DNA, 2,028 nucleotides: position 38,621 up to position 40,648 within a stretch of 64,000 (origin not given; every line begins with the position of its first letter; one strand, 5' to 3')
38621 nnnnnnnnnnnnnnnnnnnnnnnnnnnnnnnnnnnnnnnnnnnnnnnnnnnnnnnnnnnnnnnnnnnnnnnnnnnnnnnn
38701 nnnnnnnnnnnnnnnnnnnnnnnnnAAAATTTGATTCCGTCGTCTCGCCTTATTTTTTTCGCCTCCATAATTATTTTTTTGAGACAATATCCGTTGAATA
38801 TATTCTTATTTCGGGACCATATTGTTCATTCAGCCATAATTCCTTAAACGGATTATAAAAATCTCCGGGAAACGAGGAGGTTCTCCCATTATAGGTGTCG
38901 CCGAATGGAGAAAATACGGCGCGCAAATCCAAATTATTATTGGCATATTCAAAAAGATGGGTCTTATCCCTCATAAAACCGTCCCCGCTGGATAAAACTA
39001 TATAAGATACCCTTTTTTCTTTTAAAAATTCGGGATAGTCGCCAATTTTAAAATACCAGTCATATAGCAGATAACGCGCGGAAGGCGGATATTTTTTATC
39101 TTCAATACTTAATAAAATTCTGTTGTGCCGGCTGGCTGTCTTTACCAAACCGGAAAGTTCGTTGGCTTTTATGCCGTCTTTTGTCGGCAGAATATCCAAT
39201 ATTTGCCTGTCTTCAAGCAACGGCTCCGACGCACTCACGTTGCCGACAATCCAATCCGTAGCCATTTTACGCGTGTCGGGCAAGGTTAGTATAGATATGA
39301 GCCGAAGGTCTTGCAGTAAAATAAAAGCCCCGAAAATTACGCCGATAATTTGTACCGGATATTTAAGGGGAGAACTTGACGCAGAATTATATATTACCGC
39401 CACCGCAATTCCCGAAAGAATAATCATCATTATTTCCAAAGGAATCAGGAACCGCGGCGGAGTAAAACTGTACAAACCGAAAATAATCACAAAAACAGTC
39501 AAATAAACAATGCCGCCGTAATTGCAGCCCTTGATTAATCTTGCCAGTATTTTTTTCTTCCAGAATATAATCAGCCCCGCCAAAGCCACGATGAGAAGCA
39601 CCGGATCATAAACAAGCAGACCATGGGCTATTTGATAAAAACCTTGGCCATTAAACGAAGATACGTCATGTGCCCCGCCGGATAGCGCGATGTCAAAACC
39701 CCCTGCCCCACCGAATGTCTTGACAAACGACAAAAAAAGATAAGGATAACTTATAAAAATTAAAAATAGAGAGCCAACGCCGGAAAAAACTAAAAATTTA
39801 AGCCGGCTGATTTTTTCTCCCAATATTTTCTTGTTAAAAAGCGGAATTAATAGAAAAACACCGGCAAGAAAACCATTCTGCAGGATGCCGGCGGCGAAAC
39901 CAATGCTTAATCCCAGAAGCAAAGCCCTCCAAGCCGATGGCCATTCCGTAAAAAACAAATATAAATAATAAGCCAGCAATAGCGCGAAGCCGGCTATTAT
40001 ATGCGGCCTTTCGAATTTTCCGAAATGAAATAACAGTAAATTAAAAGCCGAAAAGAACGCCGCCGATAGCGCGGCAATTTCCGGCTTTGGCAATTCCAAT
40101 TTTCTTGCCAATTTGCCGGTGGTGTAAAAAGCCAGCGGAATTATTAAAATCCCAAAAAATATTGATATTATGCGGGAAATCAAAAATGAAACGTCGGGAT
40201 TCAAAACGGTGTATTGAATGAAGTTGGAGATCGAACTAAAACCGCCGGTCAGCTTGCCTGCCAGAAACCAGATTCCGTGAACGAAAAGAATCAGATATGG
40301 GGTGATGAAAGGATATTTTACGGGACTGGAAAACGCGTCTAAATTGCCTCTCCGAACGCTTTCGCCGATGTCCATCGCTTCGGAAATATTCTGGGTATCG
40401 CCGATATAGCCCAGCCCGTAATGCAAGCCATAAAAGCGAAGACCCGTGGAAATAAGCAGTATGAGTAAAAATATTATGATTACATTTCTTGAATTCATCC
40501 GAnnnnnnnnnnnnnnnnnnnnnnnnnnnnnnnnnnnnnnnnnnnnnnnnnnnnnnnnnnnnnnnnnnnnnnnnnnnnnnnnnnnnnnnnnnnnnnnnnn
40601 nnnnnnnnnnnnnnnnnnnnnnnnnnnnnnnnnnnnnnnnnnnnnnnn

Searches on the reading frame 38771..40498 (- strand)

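Call 21: search_protein_families(library=pfam, proteins=[window:38771-40498:-], max_evalue=0.001)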
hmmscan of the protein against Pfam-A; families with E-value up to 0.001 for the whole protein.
window:38771-40498:- (575 aa): 0 families

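Call 51: search_protein_families(library=ncbifam, proteins=[window:38771-40498:-], max_evalue=10)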
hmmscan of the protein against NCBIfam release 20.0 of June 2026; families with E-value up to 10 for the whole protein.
window:38771-40498:- (575 aa): 1 family
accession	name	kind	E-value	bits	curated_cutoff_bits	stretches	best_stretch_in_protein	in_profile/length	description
TIGR04154.1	archaeo_STT3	subfamily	3.3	5.9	450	1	79-378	213-445/831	oligosaccharyl transferase, archaeosortase A system-associated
